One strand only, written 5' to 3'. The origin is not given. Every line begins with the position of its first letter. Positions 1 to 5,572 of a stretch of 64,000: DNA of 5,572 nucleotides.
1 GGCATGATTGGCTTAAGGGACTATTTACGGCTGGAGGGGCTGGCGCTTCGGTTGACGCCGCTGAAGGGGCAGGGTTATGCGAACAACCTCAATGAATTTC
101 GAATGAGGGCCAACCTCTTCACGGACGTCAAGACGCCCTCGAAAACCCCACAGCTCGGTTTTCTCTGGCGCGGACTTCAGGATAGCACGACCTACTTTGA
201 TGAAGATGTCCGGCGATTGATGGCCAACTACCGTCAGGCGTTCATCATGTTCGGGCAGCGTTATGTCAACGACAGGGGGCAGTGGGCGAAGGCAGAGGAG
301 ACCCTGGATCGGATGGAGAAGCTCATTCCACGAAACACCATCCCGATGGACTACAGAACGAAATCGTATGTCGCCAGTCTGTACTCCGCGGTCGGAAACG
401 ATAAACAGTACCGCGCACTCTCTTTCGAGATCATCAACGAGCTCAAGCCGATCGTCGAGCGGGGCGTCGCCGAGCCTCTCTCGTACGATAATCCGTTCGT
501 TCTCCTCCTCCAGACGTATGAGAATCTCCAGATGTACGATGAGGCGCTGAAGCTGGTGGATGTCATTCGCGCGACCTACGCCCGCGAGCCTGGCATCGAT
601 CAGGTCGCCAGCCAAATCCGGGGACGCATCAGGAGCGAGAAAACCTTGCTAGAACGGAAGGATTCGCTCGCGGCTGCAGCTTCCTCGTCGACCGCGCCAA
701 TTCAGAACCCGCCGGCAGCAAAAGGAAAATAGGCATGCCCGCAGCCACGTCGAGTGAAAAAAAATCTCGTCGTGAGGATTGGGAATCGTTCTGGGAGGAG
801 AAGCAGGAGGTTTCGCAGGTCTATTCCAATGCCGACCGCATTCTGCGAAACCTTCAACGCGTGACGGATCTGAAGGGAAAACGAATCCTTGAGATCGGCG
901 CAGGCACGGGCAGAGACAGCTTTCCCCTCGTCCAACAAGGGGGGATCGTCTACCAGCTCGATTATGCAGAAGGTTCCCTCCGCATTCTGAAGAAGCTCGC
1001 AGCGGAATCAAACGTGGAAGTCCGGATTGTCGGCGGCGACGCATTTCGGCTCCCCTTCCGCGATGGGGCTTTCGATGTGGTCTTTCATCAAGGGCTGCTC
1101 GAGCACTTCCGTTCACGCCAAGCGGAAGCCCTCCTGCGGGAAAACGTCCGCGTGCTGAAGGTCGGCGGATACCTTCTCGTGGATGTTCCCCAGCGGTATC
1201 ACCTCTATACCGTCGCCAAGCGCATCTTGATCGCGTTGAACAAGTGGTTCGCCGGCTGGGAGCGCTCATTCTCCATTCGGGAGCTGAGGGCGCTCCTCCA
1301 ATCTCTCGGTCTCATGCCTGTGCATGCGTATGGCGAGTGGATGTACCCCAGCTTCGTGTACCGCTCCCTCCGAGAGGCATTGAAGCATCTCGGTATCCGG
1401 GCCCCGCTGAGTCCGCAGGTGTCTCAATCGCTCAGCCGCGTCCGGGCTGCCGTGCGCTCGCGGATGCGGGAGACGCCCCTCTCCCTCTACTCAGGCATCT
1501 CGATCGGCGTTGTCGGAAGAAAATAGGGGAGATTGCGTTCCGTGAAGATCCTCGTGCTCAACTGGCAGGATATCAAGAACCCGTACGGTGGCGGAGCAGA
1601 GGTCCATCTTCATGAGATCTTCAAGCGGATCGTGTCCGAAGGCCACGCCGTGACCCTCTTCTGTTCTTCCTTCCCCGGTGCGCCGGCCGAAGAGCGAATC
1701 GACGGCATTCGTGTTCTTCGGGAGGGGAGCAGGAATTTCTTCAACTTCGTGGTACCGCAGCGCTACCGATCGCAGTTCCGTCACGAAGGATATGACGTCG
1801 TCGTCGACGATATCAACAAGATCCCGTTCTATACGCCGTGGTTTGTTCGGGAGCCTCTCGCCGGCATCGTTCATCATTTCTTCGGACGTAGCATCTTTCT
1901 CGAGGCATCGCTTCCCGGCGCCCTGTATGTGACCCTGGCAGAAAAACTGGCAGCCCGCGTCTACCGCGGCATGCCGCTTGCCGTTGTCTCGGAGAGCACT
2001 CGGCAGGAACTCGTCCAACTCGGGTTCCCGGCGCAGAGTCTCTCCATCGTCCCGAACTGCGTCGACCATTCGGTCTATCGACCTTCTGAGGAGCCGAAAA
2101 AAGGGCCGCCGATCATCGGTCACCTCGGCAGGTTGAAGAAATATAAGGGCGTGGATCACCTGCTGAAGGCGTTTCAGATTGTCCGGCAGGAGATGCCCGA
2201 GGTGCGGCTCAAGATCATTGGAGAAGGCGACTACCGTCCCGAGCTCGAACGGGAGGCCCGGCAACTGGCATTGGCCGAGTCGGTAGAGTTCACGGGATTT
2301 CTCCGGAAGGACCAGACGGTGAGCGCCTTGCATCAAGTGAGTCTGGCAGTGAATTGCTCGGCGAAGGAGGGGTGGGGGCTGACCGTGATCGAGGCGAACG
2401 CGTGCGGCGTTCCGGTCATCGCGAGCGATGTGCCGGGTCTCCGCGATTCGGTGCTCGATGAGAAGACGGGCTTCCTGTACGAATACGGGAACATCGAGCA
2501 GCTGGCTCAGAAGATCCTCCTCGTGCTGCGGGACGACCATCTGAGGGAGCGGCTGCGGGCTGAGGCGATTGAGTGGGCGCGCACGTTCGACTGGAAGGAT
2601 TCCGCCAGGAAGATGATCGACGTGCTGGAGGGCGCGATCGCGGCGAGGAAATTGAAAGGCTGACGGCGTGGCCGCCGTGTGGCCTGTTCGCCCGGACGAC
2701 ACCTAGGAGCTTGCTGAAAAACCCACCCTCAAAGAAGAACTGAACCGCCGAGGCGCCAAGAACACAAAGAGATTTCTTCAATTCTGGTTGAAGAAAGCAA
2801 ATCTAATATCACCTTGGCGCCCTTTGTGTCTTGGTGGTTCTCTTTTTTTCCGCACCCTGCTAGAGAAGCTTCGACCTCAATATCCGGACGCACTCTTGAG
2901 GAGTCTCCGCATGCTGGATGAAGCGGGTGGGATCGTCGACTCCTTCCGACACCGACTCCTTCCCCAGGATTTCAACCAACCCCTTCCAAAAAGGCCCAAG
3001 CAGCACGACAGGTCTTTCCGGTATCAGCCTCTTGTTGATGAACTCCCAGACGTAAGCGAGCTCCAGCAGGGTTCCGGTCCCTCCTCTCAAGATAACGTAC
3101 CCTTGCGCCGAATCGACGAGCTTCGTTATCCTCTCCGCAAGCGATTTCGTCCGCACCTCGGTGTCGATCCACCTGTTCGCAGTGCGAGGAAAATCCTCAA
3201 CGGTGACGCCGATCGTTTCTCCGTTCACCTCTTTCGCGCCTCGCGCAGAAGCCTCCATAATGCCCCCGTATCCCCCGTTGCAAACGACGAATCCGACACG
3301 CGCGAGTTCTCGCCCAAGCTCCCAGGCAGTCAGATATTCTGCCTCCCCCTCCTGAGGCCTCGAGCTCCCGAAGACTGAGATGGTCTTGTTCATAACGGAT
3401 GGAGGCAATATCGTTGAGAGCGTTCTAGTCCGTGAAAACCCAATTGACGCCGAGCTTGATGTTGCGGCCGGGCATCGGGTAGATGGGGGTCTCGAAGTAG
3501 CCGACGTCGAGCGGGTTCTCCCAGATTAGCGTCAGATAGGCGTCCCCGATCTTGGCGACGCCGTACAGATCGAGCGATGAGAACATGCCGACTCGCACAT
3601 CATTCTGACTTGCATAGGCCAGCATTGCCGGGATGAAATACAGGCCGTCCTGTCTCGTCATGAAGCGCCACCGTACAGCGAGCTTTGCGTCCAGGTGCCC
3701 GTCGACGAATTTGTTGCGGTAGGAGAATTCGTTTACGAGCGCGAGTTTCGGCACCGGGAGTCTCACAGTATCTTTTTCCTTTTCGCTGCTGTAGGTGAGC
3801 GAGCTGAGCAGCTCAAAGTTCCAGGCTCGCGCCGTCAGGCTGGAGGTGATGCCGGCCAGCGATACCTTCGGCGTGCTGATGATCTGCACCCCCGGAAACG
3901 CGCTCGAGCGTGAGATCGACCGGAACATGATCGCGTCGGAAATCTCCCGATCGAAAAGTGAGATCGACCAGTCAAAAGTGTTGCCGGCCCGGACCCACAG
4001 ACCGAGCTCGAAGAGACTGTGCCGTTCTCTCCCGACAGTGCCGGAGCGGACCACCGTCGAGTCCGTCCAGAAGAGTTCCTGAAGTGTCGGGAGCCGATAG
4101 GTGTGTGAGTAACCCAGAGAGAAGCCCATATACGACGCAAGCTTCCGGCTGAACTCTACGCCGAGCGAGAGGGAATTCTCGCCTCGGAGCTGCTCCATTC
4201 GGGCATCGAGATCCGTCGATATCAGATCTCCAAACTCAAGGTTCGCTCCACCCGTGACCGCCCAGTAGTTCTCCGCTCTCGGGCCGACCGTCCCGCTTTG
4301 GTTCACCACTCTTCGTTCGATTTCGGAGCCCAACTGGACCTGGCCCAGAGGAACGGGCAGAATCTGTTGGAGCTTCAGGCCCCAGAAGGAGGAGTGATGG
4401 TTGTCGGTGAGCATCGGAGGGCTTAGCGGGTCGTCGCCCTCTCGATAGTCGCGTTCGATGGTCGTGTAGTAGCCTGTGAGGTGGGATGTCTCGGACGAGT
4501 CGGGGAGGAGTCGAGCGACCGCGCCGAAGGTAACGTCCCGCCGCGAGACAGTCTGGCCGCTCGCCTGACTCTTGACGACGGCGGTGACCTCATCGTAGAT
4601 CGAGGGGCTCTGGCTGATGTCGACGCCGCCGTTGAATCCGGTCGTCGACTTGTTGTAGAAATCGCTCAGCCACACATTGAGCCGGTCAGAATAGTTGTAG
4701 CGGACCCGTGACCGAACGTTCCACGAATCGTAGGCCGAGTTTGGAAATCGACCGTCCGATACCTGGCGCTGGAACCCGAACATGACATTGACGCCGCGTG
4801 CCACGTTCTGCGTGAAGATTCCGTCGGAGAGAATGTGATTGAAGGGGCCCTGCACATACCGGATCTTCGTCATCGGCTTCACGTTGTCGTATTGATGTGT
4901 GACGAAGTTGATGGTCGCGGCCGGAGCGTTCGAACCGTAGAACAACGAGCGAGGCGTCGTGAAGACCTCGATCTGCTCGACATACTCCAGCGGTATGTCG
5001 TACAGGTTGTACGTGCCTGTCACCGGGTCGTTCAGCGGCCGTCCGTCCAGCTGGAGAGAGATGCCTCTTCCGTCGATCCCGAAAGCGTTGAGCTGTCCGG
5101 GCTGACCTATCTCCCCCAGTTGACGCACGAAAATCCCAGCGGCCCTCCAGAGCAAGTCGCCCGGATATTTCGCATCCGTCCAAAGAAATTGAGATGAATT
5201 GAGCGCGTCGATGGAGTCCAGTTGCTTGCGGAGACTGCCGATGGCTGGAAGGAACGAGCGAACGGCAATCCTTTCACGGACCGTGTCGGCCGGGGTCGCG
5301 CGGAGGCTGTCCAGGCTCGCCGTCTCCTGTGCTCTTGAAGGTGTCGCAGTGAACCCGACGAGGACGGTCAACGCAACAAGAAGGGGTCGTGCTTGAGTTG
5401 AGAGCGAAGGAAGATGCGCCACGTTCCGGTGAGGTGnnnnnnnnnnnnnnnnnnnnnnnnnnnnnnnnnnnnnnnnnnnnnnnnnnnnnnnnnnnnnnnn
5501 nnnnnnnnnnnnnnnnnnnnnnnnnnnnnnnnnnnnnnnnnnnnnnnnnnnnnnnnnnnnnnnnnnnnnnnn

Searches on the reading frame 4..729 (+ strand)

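Call 40: search_protein_families(library=pfam, proteins=[window:4-729:+], max_evalue=0.0001)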
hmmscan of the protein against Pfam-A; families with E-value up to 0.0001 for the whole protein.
window:4-729:+ (242 aa): 0 families

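Call 56: search_protein_families(library=pfam, proteins=[window:4-729:+], max_evalue=0.01)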
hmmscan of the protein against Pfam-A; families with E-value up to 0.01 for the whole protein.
window:4-729:+ (242 aa): 1 family
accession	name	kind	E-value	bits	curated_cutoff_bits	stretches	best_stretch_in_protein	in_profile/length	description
PF13428.12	TPR_14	-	0.0015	19.5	23.5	0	166-198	5-37/44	Tetratricopeptide repeat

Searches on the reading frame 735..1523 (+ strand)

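Call 40: search_protein_families(library=pfam, proteins=[window:735-1523:+], max_evalue=0.0001)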
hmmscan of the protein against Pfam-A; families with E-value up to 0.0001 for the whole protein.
window:735-1523:+ (263 aa): 6 families
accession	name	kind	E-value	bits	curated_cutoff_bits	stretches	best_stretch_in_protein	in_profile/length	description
PF08241.18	Methyltransf_11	-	1.1e-20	74.5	21.2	1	52-149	1-95/95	Methyltransferase domain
PF13649.12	Methyltransf_25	-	2.5e-19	70.2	27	1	51-145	1-97/97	Methyltransferase domain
PF13847.12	Methyltransf_31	-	2.5e-13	50.4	27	1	47-153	3-113/145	Methyltransferase domain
PF08242.18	Methyltransf_12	-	1.7e-11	45.2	30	1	52-147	1-98/98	Methyltransferase domain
PF13489.12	Methyltransf_23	-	1.3e-09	38.4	27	1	31-197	8-163/164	Methyltransferase domain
PF01209.24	Ubie_methyltran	-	1.4e-09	38.1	20.1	1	41-149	41-151/233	ubiE/COQ5 methyltransferase family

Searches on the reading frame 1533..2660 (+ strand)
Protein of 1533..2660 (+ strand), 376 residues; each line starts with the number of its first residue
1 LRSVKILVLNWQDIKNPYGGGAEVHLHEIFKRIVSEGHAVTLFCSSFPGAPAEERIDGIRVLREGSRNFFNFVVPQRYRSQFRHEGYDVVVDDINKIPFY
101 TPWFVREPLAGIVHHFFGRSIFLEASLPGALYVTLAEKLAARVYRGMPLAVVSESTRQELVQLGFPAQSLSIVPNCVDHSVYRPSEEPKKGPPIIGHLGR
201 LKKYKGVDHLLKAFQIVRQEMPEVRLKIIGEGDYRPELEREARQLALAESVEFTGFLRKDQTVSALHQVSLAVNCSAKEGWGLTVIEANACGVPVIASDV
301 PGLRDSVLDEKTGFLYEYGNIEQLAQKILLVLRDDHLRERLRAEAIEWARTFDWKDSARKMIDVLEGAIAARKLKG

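Call 40: search_protein_families(library=pfam, proteins=[window:1533-2660:+], max_evalue=0.0001)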
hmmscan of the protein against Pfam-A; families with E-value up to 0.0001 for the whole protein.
window:1533-2660:+ (376 aa): 6 families
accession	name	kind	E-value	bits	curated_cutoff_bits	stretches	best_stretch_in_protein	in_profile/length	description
PF00534.26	Glycos_transf_1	-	1.4e-43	148.8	26.4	1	182-348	5-172/172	Glycosyl transferases group 1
PF13692.12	Glyco_trans_1_4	-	1.3e-35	123.1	27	1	193-334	2-142/142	Glycosyl transferases group 1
PF13439.12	Glyco_transf_4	-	8.4e-16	58.9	28.5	1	20-180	2-169/170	Glycosyltransferase Family 4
PF20706.3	GT4-conflict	-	1.6e-14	54.2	26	1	154-312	159-324/385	Family 4 Glycosyltransferase in conflict systems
PF13579.12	Glyco_trans_4_4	-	1.2e-11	45.7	29.7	1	20-175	1-157/158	Glycosyl transferase 4-like domain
PF13524.12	Glyco_trans_1_2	-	4.4e-09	36.9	25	1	219-351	10-132/144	Glycosyl transferase-like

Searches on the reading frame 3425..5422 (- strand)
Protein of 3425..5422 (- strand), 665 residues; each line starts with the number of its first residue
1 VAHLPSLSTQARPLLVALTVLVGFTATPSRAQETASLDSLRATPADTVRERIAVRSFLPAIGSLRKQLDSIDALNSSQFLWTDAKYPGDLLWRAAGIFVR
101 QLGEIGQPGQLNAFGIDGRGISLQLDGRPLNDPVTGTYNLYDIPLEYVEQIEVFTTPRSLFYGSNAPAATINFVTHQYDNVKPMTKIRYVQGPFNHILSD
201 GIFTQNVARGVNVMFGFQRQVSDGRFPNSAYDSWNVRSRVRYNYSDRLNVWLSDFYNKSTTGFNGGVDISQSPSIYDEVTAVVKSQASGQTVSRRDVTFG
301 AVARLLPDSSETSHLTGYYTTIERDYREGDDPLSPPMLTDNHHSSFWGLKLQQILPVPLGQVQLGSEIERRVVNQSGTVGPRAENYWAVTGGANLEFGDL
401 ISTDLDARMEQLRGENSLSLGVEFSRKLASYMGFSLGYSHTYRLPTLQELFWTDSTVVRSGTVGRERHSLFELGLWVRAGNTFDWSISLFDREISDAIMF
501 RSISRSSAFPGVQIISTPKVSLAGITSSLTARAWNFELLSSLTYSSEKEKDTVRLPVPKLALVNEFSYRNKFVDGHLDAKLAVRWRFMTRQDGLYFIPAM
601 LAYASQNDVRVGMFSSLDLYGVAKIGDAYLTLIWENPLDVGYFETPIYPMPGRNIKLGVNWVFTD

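Call 40: search_protein_families(library=pfam, proteins=[window:3425-5422:-], max_evalue=0.0001)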
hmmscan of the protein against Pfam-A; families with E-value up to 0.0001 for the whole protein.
window:3425-5422:- (665 aa): 3 families
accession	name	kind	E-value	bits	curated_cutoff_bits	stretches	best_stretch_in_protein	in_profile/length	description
PF14121.12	Porin_10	-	3.8e-21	75.9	27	2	520-663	450-595/597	Putative porin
PF07715.20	Plug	-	3.3e-12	47.3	23.9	1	65-169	3-106/107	TonB-dependent Receptor Plug Domain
PF00593.30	TonB_dep_Rec_b-barrel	-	6.1e-11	43.3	27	1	203-592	24-397/436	TonB dependent receptor-like, beta-barrel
